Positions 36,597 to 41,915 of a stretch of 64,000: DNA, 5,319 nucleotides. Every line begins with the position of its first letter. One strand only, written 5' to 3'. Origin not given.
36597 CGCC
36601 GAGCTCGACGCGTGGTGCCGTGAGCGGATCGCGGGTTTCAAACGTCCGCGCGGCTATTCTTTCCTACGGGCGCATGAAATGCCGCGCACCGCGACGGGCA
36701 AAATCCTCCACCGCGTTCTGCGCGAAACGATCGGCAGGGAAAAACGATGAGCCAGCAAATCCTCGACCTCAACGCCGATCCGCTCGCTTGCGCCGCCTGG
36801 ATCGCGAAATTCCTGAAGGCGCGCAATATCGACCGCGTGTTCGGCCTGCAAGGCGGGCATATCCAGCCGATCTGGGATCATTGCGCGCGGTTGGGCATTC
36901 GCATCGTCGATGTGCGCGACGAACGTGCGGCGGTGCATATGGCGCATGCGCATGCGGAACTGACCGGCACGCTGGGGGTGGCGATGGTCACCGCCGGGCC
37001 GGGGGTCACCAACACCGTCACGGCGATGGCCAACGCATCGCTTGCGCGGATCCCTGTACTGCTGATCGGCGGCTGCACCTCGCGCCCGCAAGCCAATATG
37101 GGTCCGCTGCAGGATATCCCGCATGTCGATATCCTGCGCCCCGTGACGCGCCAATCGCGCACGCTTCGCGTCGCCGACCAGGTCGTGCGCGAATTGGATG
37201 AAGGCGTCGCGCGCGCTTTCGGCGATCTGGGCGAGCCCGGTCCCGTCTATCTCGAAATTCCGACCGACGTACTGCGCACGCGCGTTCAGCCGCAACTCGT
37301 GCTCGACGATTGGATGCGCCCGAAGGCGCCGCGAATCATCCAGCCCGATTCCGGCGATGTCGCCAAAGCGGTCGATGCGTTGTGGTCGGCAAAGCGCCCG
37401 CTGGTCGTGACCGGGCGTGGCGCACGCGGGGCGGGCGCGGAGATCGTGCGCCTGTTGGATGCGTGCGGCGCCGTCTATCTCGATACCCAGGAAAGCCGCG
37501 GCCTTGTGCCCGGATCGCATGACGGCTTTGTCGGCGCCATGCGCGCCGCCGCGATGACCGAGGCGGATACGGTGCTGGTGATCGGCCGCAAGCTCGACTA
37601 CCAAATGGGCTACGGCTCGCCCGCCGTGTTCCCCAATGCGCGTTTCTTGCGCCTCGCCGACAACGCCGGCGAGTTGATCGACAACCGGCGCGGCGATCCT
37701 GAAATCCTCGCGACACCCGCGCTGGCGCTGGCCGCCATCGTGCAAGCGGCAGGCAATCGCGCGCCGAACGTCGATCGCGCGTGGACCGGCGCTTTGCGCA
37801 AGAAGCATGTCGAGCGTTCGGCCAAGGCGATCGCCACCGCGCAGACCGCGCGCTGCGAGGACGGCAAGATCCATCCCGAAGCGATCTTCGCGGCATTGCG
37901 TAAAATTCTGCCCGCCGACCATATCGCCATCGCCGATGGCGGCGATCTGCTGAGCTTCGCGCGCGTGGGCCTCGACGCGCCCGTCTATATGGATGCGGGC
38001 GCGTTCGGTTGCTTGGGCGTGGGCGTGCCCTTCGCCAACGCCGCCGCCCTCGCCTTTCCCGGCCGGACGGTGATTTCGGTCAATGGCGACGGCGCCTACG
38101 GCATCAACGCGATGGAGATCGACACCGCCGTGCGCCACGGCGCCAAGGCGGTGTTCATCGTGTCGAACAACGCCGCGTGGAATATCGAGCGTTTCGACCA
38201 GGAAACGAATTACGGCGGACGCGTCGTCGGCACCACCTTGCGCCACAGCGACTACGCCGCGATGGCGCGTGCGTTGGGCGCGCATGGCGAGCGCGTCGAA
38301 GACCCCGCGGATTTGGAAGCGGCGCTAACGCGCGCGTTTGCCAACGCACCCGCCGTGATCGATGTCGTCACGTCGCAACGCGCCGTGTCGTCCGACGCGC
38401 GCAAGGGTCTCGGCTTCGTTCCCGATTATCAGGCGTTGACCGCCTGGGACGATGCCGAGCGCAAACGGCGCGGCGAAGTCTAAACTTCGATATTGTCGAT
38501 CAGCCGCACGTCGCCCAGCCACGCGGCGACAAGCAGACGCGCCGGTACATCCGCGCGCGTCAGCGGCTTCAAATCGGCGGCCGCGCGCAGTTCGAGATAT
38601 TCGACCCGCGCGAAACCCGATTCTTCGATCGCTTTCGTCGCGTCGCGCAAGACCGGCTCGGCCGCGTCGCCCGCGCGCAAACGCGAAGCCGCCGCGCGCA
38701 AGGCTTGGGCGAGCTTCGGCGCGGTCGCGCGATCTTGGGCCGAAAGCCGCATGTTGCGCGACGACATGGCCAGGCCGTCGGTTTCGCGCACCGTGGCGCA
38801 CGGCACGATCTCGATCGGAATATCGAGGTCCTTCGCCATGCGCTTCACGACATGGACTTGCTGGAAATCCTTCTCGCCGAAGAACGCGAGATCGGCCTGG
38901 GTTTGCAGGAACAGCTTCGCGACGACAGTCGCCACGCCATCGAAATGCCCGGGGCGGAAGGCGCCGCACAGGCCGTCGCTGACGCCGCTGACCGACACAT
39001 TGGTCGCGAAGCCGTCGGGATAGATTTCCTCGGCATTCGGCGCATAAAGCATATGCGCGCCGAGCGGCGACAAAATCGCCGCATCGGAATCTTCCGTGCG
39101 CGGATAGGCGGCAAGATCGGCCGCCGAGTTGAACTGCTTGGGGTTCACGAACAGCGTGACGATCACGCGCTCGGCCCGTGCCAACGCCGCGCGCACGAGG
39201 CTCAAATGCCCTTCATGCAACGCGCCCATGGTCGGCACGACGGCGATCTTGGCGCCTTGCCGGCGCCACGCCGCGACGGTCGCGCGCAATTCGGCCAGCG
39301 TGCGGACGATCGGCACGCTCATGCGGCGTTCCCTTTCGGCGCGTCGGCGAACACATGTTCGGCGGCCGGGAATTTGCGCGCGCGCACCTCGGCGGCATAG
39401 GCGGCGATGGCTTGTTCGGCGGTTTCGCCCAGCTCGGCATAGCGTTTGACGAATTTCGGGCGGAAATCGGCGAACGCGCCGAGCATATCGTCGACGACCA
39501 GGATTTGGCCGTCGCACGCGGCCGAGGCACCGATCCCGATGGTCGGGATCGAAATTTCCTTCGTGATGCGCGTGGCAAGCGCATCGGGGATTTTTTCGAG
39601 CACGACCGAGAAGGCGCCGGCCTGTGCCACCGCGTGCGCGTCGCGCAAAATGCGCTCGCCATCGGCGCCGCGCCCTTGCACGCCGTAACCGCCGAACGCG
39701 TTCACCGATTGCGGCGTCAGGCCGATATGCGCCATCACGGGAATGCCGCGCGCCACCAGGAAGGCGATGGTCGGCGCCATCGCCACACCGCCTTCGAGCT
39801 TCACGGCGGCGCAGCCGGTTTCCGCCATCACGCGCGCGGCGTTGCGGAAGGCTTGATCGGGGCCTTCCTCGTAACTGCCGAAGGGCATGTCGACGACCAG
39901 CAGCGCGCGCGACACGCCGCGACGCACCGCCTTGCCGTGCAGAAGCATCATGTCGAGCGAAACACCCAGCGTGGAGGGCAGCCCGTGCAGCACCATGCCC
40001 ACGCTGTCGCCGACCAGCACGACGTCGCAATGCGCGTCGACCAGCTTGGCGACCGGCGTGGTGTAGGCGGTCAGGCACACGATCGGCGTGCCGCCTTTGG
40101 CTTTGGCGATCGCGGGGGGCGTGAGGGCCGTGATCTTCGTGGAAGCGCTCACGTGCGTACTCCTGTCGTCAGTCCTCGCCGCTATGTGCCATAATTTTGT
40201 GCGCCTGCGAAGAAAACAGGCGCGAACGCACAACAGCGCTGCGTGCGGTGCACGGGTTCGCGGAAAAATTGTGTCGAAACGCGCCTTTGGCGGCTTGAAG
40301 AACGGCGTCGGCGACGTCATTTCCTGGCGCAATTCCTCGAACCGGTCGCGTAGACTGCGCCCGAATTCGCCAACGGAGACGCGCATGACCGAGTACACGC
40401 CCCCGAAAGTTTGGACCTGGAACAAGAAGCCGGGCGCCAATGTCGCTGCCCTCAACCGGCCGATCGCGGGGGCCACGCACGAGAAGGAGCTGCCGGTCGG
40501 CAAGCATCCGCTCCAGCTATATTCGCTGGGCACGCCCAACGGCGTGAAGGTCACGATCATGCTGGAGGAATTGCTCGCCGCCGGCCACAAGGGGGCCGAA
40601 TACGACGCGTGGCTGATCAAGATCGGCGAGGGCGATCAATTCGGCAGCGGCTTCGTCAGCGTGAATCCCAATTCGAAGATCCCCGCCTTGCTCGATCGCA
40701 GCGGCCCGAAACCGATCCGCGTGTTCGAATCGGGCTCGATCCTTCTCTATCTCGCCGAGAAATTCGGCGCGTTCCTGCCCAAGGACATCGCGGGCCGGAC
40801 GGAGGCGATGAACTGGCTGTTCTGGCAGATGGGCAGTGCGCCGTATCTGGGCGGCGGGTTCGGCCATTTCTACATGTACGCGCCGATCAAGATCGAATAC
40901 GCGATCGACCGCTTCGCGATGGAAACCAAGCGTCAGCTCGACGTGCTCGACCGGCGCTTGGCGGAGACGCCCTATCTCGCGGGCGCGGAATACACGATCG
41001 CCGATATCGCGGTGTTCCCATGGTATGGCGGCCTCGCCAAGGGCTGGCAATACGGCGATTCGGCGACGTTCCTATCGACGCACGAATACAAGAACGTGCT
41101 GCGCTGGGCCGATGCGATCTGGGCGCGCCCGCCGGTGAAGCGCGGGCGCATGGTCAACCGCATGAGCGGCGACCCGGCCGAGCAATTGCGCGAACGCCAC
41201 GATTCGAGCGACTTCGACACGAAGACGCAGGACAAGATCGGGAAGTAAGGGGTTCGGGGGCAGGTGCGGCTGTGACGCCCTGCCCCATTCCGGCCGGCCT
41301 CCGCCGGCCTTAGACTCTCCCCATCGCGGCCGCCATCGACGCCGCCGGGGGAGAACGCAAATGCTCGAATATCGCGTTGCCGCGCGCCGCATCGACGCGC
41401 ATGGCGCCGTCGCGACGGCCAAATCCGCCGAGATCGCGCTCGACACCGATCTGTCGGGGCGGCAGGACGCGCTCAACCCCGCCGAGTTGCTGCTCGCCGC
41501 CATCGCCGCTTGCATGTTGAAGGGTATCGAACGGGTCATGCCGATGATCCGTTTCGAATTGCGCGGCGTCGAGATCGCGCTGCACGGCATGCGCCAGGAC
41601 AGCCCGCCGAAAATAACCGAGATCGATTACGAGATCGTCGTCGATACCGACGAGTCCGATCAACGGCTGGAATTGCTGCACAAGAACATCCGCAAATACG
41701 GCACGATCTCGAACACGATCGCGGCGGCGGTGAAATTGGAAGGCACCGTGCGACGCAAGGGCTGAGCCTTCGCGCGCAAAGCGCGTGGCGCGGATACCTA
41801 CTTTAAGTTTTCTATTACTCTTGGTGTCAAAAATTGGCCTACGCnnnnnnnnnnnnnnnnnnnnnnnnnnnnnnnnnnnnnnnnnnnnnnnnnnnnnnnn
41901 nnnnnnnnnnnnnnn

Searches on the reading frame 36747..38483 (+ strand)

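Call 84: search_protein_families(library=pfam, proteins=[window:36747-38483:+], max_evalue=0.00001)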
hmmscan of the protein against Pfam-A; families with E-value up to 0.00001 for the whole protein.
window:36747-38483:+ (578 aa): 3 families
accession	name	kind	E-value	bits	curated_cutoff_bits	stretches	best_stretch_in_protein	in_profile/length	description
PF02776.23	TPP_enzyme_N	-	4.7e-35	120.4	26.8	1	16-123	4-112/119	Thiamine pyrophosphate enzyme, N-terminal TPP binding domain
PF02775.26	TPP_enzyme_C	-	4.1e-32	111.5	21.9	1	413-540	20-151/151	Thiamine pyrophosphate enzyme, C-terminal TPP binding domain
PF00205.28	TPP_enzyme_M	-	1.3e-18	67.4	30.4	1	205-330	1-136/137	Thiamine pyrophosphate enzyme, central domain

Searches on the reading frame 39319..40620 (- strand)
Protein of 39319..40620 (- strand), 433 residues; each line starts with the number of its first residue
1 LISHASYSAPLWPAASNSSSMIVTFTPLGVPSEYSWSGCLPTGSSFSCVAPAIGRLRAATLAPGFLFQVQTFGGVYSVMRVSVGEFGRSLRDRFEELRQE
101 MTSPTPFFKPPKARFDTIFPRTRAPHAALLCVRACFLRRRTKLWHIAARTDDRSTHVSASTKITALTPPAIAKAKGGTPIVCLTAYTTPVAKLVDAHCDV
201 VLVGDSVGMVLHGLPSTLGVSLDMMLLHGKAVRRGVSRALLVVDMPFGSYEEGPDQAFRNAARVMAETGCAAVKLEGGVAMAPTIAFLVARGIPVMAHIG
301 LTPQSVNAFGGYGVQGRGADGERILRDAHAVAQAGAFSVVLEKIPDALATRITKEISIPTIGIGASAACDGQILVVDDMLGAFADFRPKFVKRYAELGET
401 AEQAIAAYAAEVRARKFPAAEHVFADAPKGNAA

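Call 66: search_protein_families(library=pfam, proteins=[window:39319-40620:-], max_evalue=0.001)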
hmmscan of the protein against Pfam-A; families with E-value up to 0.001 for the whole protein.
window:39319-40620:- (433 aa): 1 family
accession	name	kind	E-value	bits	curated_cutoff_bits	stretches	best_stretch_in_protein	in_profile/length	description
PF02548.21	Pantoate_transf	-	8.9e-107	356.8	28.7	1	171-419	7-258/259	Ketopantoate hydroxymethyltransferase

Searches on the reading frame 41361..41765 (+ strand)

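Call 66: search_protein_families(library=pfam, proteins=[window:41361-41765:+], max_evalue=0.001)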
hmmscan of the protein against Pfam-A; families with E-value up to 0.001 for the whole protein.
window:41361-41765:+ (134 aa): 1 family
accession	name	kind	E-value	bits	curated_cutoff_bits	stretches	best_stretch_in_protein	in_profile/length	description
PF02566.24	OsmC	-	3.2e-15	56.8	27.5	1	34-127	2-98/100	OsmC-like protein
